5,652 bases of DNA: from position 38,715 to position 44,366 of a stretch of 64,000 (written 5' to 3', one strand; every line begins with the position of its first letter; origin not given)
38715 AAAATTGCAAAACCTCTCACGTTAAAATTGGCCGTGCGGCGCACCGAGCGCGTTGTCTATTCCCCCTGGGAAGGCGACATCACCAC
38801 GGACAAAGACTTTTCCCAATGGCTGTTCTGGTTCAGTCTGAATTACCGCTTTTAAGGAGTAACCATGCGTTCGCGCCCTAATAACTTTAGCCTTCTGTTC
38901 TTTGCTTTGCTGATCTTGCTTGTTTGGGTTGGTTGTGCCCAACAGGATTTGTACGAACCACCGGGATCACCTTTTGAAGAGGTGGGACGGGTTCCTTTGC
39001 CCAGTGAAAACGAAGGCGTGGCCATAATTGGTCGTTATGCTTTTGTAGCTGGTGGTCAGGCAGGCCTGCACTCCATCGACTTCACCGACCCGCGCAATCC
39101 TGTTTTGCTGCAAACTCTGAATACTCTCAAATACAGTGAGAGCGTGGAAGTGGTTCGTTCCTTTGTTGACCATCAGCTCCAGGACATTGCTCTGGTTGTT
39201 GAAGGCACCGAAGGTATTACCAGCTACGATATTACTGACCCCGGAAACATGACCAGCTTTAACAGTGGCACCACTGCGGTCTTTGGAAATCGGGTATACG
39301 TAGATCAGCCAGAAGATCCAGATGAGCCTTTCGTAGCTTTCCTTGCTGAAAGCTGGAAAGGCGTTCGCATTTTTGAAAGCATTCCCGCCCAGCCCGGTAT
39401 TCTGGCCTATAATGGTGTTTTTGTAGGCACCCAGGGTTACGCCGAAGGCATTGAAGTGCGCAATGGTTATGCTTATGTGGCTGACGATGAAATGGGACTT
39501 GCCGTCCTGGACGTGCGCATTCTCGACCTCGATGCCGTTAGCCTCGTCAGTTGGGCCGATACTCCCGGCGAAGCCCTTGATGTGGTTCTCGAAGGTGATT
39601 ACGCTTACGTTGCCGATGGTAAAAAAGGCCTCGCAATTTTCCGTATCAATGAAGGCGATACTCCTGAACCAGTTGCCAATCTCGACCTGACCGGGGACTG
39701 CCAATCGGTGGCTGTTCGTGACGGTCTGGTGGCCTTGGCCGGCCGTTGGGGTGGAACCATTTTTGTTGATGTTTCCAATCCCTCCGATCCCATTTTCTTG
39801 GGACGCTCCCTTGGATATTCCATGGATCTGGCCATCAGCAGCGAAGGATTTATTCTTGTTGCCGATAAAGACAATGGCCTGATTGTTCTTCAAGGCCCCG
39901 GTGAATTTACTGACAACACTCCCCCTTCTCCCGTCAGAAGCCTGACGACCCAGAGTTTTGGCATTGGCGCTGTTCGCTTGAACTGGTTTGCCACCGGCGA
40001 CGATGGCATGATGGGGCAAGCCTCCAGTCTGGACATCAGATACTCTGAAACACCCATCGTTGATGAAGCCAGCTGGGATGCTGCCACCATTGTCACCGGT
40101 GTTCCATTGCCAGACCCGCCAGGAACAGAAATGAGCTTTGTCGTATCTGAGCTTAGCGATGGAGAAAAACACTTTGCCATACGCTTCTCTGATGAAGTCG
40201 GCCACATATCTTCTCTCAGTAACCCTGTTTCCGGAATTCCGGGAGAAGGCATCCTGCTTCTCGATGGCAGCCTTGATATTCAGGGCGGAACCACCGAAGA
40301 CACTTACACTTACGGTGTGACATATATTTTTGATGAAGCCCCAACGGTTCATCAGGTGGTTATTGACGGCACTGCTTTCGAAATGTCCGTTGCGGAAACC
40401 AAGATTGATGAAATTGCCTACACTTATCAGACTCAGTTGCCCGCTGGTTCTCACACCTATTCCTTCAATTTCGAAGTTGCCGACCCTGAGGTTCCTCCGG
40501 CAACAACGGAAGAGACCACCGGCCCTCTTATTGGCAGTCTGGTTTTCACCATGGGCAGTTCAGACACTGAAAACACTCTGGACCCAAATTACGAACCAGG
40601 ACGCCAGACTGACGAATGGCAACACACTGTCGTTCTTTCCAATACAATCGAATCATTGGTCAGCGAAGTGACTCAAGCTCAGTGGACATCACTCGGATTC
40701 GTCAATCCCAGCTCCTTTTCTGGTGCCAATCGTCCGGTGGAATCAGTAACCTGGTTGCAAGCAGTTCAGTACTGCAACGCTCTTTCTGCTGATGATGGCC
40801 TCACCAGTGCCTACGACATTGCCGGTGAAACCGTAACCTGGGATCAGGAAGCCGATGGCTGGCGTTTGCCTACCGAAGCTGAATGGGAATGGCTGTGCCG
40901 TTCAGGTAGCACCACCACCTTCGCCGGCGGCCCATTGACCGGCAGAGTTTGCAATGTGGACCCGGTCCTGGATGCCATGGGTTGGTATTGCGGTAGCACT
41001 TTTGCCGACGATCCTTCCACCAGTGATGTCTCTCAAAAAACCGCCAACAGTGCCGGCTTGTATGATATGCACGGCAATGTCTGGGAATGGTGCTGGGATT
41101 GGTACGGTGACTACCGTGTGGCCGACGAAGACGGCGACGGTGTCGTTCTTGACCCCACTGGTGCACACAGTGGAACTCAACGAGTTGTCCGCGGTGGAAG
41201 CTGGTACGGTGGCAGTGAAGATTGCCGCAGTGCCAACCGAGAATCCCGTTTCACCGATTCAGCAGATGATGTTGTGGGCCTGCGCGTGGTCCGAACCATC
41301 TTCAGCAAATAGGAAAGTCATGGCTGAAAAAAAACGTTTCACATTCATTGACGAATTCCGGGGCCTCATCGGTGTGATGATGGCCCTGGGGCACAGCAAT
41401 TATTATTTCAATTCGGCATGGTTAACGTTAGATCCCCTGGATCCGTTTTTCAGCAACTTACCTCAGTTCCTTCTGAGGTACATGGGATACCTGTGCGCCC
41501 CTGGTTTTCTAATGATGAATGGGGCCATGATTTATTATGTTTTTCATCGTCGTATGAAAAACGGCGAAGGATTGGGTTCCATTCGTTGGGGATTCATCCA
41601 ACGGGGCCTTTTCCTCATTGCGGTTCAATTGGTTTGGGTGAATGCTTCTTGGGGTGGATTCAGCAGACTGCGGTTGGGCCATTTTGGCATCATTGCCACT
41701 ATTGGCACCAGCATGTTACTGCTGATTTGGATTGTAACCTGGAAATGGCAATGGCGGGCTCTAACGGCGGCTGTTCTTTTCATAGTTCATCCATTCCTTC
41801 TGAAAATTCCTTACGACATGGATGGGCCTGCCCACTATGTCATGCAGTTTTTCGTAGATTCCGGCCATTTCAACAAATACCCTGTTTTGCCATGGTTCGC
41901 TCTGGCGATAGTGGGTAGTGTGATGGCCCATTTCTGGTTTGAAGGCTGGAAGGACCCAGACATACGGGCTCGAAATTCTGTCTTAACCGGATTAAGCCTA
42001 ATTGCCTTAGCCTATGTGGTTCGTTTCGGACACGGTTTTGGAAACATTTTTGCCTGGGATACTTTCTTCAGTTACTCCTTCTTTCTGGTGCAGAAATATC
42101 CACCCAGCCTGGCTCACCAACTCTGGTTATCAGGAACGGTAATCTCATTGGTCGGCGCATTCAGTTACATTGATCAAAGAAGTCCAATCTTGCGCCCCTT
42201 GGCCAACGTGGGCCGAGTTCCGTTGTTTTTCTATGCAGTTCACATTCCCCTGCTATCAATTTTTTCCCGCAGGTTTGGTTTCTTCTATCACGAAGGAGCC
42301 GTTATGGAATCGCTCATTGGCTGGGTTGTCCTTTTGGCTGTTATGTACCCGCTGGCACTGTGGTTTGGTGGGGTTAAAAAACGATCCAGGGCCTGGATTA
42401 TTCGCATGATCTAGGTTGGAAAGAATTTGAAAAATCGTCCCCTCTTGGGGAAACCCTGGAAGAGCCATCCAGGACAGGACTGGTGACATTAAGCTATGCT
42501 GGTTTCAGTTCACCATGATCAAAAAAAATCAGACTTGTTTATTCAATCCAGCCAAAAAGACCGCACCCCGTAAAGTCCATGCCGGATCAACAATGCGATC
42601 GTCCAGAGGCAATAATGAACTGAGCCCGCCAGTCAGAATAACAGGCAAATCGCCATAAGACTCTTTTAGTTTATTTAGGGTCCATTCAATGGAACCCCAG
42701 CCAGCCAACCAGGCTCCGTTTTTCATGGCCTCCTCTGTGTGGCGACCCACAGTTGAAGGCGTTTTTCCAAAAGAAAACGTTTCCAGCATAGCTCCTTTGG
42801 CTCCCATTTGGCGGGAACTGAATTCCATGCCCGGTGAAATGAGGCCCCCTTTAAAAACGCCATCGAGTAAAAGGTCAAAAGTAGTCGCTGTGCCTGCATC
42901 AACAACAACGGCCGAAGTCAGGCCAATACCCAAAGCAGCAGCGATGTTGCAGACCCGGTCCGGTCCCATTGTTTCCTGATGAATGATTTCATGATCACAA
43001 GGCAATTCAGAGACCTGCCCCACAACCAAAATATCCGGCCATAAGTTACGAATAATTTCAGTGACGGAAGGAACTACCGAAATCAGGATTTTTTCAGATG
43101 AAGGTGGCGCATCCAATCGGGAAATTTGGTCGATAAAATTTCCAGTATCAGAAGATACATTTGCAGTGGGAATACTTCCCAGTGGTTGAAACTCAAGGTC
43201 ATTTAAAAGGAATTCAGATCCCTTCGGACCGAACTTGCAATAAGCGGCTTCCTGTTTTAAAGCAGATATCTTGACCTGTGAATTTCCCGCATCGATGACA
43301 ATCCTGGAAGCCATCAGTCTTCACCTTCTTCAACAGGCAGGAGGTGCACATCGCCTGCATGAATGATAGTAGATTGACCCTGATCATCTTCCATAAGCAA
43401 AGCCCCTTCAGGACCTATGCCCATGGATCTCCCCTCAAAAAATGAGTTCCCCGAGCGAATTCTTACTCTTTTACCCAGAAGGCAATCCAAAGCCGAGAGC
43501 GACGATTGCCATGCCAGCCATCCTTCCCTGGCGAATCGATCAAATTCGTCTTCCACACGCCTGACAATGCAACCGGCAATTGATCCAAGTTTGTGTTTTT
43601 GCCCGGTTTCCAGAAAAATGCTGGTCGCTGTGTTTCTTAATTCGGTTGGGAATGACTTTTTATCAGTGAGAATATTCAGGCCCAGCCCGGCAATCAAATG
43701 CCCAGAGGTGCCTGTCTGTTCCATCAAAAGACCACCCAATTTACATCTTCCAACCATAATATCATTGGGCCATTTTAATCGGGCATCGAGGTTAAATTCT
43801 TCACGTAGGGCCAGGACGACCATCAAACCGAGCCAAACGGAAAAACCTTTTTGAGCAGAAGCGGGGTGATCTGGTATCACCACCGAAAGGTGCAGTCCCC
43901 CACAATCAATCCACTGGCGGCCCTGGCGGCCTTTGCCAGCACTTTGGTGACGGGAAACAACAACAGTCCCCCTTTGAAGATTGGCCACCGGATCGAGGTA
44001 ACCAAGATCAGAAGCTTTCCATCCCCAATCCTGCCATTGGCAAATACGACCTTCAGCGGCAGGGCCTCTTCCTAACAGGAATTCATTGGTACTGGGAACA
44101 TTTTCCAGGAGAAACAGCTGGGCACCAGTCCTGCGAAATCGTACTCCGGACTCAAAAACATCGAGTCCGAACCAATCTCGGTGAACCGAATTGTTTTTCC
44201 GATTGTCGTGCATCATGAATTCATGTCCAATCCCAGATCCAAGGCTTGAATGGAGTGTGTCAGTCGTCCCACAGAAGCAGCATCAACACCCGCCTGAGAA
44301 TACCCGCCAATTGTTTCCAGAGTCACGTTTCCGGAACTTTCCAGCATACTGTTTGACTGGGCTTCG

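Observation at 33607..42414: Six-gene coupled operon linking poly-gamma-glutamate synthase (PgsB/PgsC) to an outer-membrane barrel, a propeller/FGE-fold lipoprotein and a membrane acyltransferase: candidate diderm gamma-PGA synthesis-export-modification machine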

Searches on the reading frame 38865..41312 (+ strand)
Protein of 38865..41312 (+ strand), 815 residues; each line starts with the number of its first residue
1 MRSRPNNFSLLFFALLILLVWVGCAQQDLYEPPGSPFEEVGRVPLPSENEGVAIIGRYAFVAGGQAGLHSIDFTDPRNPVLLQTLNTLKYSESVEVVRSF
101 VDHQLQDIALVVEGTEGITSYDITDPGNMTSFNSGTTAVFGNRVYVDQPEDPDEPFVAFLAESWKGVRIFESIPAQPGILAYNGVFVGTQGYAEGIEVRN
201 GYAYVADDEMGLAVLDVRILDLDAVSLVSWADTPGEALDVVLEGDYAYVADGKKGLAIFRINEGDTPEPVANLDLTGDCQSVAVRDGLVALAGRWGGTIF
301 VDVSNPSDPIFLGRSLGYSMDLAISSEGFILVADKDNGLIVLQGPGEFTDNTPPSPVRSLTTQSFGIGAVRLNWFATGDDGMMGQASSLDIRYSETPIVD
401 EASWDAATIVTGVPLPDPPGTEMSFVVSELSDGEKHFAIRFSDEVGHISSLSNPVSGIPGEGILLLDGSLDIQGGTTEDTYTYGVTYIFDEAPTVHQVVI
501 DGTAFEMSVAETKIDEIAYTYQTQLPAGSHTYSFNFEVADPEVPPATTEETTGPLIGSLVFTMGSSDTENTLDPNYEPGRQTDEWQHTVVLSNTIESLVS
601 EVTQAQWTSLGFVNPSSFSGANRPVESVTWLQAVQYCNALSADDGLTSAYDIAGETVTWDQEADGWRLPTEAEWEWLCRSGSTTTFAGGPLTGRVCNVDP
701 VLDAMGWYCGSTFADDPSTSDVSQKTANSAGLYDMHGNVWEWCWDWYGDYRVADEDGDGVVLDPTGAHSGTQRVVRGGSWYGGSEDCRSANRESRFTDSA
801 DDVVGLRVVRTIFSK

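Call 3: search_protein_families(library=pfam, proteins=[window:38865-41312:+], max_evalue=0.01)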
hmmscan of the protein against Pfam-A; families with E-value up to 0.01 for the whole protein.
window:38865-41312:+ (815 aa): 2 families
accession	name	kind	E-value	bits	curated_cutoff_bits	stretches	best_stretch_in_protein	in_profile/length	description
PF03781.23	FGE-sulfatase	-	5.4e-32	111.9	23.3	1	594-810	62-255/255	Sulfatase-modifying factor enzyme 1-like domain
PF08309.17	LVIVD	-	4e-26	90.5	20.2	3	234-258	1-25/42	LVIVD repeat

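Call 4: search_protein_families(library=ncbifam, proteins=[window:38865-41312:+], max_evalue=0.01)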
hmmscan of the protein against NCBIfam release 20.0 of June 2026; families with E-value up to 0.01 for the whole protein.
window:38865-41312:+ (815 aa): 8 families
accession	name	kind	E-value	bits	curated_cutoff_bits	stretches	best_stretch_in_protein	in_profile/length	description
TIGR03525.2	GldK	equivalog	1.3e-18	67.5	350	1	622-812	219-407/408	T9SS ring complex lipoprotein PorK/GldK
NF051459.1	pyoverdine_PvdO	equivalog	1.3e-16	60.5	500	1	574-811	49-279/280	dihydropyoverdine dehydrogenase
TIGR03440.2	egtB_TIGR03440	equivalog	1.7e-11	43.9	360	1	664-808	291-412/413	ergothioneine biosynthesis protein EgtB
TIGR02171.1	Fb_sc_TIGR02171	subfamily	2.4e-10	39.1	544.35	1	600-809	78-280/912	TIGR02171 family lipoprotein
NF041186.1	SenA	equivalog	1.5e-06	27.9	420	1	660-809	288-381/382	selenoneine synthase SenA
TIGR04312.1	choice_anch_B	subfamily_domain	0.0008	18.8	100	0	61-130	48-114/364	choice-of-anchor B family protein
TIGR04344.1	ovoA_Nterm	equivalog_domain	0.0013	17.7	400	1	662-793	316-429/444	5-histidylcysteine sulfoxide synthase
TIGR03530.1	GldJ_short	equivalog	0.0073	15.3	382.9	0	721-807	291-387/396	gliding motility lipoprotein GldJ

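Call 46: search_solved_structures(query=window:38865-41309:+, max_evalue=0.001, show_alignments=2)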
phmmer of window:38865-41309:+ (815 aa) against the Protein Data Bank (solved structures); distinct sequences matched with E-value up to 0.001: 19.
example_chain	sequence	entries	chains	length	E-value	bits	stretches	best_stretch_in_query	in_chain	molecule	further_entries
2y3c_A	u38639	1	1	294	9e-25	90.3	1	542-792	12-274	TREPONEMA DENTICOLA VARIABLE PROTEIN 1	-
9myj_B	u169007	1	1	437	7.4e-13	50.9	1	623-812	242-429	Lipoprotein, putative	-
9p6h_B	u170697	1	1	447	7.8e-13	50.8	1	623-812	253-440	Lipoprotein, putative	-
9mzu_A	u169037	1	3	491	9.5e-13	50.6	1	623-812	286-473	PorK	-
9ots_A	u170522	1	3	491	9.5e-13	50.6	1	623-812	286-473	Por secretion system protein porK/gldK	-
5nxl_A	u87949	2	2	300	2.2e-11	46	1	664-795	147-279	Non-specific serine/threonine protein kinase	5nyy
6s07_A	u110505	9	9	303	2.3e-11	46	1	664-795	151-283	Formylglycine-generating enzyme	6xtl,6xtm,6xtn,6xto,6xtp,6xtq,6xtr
5aoh_A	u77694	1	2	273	5.6e-11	44.7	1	615-747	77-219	Spore coat protein CotH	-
6muj_A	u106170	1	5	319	6.4e-11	44.5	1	664-808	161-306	Formylglycine-generating enzyme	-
2q17_A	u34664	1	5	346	7e-11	44.4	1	664-808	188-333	formylglycine generating enzyme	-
2aft_X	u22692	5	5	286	1.3e-09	40.2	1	664-807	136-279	Sulfatase modifying factor 1 | Sulfatase-modifying factor 1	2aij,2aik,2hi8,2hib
31dc_A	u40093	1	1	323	1.6e-09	39.9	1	664-807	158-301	Formylglycine-generating enzyme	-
2aii_X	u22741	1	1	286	3.5e-09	38.8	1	664-807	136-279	Sulfatase modifying factor 1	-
1y1e_X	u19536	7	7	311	3.5e-09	38.7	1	664-807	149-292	C-alpha-formyglycine-generating enzyme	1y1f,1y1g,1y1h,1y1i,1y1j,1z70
5ssx_A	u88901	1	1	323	4.2e-09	38.5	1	665-807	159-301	Formylglycine-generating enzyme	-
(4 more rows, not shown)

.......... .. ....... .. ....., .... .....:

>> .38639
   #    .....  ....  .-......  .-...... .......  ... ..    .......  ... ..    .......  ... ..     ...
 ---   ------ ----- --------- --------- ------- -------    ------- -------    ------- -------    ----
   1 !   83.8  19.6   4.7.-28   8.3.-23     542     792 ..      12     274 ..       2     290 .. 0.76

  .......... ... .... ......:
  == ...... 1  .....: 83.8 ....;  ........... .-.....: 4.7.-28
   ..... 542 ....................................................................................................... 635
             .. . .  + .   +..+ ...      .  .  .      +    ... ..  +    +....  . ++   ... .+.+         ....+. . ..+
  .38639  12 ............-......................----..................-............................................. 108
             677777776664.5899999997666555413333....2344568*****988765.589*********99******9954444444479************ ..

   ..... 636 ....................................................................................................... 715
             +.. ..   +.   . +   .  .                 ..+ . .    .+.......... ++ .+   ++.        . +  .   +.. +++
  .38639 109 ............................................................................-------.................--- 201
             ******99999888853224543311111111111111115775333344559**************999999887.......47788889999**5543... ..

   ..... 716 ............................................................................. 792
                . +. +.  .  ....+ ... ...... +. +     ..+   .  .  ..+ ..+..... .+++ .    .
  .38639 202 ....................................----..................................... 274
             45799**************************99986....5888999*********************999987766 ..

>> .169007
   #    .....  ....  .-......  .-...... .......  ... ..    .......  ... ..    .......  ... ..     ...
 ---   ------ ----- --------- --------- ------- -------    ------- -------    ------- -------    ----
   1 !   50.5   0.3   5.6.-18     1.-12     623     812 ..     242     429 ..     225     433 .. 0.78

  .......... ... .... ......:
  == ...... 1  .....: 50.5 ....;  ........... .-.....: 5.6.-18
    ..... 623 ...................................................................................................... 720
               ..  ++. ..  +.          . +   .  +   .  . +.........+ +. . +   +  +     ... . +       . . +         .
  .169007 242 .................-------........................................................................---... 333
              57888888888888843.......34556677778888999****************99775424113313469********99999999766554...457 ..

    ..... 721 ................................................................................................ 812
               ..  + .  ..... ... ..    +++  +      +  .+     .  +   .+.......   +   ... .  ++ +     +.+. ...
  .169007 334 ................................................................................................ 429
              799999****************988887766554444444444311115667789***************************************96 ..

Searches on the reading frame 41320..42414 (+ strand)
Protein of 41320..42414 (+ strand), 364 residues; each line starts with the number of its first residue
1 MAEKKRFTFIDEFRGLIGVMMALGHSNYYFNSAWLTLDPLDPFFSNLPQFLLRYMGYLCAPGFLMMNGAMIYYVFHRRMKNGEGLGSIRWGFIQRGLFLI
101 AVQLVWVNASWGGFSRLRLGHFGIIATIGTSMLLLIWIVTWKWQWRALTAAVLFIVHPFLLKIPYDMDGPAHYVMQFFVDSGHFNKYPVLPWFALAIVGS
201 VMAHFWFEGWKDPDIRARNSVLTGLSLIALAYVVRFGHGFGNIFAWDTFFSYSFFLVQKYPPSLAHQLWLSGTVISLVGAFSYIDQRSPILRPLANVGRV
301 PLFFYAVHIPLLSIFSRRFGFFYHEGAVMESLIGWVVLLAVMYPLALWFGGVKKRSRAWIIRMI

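Call 3: search_protein_families(library=pfam, proteins=[window:41320-42414:+], max_evalue=0.01)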
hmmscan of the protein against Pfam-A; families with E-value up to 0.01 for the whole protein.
window:41320-42414:+ (364 aa): 1 family
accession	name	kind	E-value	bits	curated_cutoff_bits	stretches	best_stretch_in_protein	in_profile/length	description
PF07786.18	HGSNAT_cat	-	2.4e-14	53.9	22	1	6-213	1-192/222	Heparan-alpha-glucosaminide N-acetyltransferase, catalytic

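Call 4: search_protein_families(library=ncbifam, proteins=[window:41320-42414:+], max_evalue=0.01)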
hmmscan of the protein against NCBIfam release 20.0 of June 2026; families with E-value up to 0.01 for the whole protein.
window:41320-42414:+ (364 aa): 0 families

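Call 47: search_solved_structures(query=window:41320-42411:+, max_evalue=1)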
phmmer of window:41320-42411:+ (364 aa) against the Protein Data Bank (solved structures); distinct sequences matched with E-value up to 1: 0.

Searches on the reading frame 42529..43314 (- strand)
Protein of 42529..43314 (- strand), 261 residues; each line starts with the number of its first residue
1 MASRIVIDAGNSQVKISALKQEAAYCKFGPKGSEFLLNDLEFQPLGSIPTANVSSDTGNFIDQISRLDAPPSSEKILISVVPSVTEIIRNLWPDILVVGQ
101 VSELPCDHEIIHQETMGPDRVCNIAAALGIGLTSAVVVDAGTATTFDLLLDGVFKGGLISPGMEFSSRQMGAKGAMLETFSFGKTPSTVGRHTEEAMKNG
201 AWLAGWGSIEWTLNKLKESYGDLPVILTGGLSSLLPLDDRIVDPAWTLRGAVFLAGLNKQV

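Call 15: search_protein_families(library=pfam, proteins=[window:42529-43314:-], max_evalue=0.001)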
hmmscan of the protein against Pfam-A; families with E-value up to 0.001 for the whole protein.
window:42529-43314:- (261 aa): 1 family
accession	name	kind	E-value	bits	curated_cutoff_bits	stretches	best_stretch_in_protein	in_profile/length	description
PF03309.20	Pan_kinase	-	7.7e-26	91.7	24.7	1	5-210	2-200/205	Type III pantothenate kinase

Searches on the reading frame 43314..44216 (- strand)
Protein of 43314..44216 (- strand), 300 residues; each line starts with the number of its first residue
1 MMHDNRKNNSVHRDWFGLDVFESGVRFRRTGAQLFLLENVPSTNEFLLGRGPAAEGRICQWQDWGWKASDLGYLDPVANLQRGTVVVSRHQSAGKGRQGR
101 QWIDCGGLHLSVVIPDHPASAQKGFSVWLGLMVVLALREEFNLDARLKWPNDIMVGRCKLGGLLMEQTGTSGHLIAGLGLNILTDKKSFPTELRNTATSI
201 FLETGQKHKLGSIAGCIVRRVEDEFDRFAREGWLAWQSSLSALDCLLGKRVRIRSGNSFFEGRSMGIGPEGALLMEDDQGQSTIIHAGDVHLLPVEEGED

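Call 15: search_protein_families(library=pfam, proteins=[window:43314-44216:-], max_evalue=0.001)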
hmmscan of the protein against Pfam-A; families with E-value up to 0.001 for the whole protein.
window:43314-44216:- (300 aa): 2 families
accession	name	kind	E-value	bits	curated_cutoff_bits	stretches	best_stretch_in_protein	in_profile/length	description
PF03099.24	BPL_LplA_LipB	-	2e-15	57.3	21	1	76-181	17-133/133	Biotin/lipoate A/B protein ligase family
PF02237.23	BPL_C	-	3.8e-05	24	21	1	247-291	2-46/48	Biotin protein ligase C terminal domain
